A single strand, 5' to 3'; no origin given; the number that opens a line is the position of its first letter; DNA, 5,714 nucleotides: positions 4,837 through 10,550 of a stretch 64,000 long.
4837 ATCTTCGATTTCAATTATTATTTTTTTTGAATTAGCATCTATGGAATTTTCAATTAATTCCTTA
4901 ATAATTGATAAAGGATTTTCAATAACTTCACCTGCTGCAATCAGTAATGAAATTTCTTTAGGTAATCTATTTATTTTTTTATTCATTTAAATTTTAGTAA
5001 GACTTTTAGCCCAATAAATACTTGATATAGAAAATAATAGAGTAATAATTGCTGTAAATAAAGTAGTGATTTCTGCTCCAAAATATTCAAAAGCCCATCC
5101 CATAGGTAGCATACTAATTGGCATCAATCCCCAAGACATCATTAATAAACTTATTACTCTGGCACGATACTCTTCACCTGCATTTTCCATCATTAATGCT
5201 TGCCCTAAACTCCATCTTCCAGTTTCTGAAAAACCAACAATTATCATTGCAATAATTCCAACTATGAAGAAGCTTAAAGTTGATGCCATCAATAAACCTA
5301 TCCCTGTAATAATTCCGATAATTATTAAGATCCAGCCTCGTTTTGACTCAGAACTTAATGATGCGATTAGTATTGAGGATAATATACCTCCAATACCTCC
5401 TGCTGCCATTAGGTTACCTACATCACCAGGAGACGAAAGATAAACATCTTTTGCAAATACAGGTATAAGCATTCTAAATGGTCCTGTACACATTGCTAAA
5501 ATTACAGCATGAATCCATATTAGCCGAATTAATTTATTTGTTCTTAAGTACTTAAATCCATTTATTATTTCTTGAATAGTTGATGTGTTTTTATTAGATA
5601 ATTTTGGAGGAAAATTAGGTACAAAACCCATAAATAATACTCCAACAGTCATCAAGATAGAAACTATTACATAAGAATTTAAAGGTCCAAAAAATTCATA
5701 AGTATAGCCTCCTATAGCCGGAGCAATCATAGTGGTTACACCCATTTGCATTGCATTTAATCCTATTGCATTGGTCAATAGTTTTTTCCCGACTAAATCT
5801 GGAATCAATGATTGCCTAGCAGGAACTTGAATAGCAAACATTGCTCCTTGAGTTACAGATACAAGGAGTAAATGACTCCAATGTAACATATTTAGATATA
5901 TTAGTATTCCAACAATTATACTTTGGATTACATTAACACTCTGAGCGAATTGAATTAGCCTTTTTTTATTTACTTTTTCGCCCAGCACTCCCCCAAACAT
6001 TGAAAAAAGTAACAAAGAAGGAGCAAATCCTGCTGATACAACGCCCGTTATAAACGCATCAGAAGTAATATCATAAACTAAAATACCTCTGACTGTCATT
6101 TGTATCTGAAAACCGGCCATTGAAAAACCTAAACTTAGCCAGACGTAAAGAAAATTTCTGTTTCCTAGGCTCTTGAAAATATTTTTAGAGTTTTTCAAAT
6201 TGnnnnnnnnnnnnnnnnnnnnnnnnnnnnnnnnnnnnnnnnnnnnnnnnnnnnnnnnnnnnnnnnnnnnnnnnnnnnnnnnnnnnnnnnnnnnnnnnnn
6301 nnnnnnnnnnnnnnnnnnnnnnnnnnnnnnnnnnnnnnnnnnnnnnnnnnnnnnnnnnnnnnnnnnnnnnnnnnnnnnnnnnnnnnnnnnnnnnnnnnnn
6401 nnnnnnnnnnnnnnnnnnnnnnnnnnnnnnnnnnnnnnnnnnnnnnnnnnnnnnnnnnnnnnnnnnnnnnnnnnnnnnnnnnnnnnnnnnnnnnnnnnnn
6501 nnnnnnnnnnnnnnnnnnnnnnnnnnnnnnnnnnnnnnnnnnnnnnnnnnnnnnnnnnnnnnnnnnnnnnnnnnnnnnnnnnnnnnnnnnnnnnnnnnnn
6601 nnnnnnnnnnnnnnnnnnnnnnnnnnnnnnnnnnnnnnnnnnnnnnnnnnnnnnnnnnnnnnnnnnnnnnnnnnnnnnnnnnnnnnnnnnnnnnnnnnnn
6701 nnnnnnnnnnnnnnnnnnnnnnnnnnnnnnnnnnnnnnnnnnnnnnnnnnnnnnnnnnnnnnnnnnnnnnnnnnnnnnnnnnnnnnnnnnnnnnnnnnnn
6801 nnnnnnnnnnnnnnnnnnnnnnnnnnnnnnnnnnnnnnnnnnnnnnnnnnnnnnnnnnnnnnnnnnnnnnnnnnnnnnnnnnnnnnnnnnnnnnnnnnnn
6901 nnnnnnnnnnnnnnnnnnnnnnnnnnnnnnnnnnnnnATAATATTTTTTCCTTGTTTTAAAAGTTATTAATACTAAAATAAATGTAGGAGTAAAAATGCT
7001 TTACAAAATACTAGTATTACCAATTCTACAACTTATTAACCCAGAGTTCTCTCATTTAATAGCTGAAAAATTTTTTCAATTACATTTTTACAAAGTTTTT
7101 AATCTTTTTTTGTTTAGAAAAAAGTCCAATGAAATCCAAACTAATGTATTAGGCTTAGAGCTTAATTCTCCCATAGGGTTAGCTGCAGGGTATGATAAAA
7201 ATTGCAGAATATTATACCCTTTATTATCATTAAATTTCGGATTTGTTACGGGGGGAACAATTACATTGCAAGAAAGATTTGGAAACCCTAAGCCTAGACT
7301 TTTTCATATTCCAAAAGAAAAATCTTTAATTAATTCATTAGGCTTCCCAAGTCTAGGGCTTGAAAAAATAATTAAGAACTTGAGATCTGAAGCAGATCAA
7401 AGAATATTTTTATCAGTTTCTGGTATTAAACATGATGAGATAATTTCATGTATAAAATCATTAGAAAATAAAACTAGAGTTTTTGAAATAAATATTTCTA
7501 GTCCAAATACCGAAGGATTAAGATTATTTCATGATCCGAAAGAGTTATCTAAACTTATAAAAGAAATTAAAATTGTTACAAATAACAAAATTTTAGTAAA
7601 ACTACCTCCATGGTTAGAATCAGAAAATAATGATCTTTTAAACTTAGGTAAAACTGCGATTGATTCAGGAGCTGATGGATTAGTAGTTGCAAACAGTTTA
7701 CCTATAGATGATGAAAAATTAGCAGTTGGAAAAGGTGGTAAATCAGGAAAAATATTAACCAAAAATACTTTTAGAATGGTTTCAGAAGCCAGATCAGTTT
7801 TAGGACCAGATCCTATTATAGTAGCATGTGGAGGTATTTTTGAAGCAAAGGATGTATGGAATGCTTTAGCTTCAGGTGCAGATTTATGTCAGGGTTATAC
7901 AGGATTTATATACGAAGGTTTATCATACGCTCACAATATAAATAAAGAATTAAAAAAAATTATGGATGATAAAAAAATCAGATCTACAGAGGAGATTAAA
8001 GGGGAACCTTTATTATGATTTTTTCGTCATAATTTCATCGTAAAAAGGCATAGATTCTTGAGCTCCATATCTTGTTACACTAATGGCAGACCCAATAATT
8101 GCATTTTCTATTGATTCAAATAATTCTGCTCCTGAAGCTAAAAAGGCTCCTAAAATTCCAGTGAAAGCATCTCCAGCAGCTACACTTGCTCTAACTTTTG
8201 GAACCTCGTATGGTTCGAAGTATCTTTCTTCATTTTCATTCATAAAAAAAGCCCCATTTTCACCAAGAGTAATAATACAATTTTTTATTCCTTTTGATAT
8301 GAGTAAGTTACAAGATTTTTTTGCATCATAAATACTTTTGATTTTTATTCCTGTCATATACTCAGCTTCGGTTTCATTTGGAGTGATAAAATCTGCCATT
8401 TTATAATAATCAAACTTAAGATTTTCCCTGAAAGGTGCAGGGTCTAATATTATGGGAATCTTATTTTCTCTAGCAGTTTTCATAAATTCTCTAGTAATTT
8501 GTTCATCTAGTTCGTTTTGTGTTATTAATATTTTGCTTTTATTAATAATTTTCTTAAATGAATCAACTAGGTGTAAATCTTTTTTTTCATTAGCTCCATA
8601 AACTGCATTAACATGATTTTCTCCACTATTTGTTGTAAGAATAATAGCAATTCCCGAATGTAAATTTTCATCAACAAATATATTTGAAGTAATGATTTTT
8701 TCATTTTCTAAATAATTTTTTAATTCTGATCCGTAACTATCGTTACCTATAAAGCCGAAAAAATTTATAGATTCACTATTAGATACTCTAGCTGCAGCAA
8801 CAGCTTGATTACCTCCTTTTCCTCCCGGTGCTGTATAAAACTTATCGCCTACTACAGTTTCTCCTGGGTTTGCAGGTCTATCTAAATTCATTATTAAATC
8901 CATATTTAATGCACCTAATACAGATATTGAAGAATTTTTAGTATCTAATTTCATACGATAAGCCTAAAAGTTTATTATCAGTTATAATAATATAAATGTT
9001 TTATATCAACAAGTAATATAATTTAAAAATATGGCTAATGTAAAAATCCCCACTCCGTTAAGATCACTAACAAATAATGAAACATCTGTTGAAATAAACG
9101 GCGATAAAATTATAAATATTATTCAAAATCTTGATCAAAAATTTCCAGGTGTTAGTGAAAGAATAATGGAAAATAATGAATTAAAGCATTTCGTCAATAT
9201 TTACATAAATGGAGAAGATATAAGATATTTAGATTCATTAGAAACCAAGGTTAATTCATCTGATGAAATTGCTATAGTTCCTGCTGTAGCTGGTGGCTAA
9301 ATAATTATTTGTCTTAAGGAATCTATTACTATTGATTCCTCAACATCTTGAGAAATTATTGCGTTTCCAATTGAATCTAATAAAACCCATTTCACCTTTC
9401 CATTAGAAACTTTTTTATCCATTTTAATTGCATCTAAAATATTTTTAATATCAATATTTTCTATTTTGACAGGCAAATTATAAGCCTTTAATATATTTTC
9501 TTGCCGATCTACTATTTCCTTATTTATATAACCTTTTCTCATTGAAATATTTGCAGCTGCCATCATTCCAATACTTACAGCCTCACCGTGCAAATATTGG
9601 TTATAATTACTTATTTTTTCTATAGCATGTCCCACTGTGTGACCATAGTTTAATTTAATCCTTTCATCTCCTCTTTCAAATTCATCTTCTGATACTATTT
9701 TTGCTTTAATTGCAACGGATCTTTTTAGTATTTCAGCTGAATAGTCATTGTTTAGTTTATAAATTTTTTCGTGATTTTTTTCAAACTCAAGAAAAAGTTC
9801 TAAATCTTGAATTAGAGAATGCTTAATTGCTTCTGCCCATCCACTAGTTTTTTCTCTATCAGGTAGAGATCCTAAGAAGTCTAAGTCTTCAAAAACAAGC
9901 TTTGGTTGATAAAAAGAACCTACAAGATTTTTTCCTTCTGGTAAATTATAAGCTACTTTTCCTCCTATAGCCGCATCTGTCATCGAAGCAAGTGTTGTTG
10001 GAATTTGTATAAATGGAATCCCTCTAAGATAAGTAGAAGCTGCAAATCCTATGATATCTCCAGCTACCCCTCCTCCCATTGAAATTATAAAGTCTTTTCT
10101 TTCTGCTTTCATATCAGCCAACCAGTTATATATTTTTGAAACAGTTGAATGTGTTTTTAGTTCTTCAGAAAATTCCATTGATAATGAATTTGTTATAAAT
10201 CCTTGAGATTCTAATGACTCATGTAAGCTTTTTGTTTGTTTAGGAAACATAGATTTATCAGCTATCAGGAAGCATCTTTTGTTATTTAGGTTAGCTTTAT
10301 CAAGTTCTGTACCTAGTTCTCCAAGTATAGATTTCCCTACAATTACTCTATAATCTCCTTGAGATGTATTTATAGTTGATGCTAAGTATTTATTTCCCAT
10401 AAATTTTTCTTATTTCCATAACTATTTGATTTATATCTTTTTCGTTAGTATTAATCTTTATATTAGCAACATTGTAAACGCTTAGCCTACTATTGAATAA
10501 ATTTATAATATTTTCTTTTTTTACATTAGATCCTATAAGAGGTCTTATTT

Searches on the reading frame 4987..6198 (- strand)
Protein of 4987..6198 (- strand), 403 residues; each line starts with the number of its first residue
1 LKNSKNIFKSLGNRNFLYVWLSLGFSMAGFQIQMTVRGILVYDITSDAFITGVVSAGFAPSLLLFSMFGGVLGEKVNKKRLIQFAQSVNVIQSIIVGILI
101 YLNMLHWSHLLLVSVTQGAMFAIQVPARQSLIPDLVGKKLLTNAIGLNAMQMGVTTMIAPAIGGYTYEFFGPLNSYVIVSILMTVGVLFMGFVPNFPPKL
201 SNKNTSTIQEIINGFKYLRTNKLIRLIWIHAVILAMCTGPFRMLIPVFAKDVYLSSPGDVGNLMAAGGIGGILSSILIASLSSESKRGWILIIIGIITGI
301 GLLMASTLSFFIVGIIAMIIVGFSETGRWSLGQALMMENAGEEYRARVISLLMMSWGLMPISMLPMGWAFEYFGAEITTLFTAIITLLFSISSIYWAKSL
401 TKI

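Call 16: search_protein_families(library=pfam, max_evalue=0.00001, proteins=[window:4987-6198:-])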
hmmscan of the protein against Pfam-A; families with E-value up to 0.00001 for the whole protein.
window:4987-6198:- (403 aa): 2 families
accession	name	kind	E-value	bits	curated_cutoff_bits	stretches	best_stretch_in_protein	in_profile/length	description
PF07690.21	MFS_1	-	9.5e-41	140.3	33.4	2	19-360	1-343/347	Major Facilitator Superfamily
PF05977.19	MFS_3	-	2.3e-25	89.5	27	1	11-388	7-384/524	Transmembrane secretion effector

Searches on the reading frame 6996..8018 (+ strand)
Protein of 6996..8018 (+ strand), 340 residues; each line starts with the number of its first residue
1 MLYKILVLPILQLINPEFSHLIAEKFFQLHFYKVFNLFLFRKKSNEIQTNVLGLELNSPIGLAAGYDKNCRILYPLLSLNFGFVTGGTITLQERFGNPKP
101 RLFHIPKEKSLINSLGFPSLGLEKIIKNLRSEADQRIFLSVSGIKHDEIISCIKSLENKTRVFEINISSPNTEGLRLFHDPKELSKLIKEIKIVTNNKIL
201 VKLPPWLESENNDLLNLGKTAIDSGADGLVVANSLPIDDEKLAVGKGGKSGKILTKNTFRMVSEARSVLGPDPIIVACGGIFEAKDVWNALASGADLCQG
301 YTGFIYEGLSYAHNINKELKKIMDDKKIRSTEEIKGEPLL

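Call 16: search_protein_families(library=pfam, max_evalue=0.00001, proteins=[window:6996-8018:+])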
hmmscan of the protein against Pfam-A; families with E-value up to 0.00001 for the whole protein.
window:6996-8018:+ (340 aa): 1 family
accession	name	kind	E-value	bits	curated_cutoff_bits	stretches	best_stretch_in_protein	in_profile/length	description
PF01180.27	DHO_dh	-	1.9e-56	191.8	27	1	47-323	2-291/291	Dihydroorotate dehydrogenase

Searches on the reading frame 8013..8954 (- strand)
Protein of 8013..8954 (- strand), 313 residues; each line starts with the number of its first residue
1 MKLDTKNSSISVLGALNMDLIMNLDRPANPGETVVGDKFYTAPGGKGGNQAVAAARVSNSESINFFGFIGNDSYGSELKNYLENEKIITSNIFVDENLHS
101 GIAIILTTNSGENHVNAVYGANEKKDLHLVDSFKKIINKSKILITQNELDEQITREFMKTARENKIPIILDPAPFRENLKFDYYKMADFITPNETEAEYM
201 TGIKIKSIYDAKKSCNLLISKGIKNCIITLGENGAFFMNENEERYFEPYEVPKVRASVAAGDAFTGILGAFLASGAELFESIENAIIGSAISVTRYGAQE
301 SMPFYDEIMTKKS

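Call 16: search_protein_families(library=pfam, max_evalue=0.00001, proteins=[window:8013-8954:-])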
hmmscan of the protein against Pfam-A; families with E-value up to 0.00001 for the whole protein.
window:8013-8954:- (313 aa): 3 families
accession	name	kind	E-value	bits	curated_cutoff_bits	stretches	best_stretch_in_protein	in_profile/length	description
PF00294.29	PfkB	-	6.5e-54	183.7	25.8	1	9-303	3-300/302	pfkB family carbohydrate kinase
PF08543.17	Phos_pyr_kin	-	1e-08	35.3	27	1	179-286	112-225/246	Phosphomethylpyrimidine kinase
PF01256.23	Carb_kinase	-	3e-06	27.3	27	1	155-287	82-211/242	NAD(P)H-hydrate dehydratase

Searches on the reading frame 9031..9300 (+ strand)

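Call 16: search_protein_families(library=pfam, max_evalue=0.00001, proteins=[window:9031-9300:+])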
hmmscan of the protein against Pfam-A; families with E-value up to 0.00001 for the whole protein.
window:9031-9300:+ (89 aa): 1 family
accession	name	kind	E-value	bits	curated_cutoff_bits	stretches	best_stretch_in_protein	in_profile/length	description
PF02597.26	ThiS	-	1.7e-13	51.4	22.5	1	4-89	1-76/76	ThiS family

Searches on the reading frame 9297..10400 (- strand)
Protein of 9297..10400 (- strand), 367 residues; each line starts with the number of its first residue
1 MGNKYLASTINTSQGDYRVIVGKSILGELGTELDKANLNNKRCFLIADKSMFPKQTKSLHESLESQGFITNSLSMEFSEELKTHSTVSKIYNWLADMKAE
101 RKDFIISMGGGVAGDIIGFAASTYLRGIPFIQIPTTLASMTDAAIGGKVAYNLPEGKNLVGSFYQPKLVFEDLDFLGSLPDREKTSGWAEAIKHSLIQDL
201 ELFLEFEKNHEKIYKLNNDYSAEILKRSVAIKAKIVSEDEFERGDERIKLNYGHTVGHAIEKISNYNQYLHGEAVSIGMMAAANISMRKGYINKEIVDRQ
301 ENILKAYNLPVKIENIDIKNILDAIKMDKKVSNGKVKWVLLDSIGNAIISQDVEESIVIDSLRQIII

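Call 16: search_protein_families(library=pfam, max_evalue=0.00001, proteins=[window:9297-10400:-])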
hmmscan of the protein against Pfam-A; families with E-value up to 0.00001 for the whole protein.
window:9297-10400:- (367 aa): 4 families
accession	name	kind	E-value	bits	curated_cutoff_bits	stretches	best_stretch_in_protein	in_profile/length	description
PF24621.2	DHQS_C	-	3e-46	157.4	27.6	1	187-331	1-144/144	3-dehydroquinate synthase C-terminal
PF01761.26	DHQ_synthase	-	5.2e-41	139.4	24.2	1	75-184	4-113/115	3-dehydroquinate synthase N-terminal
PF00465.25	Fe-ADH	-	1.1e-10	41.9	31.3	1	18-139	3-133/168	Iron-containing alcohol dehydrogenase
PF13685.12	Fe-ADH_2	-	1.9e-09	38.1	28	1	21-138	2-109/149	Iron-containing alcohol dehydrogenase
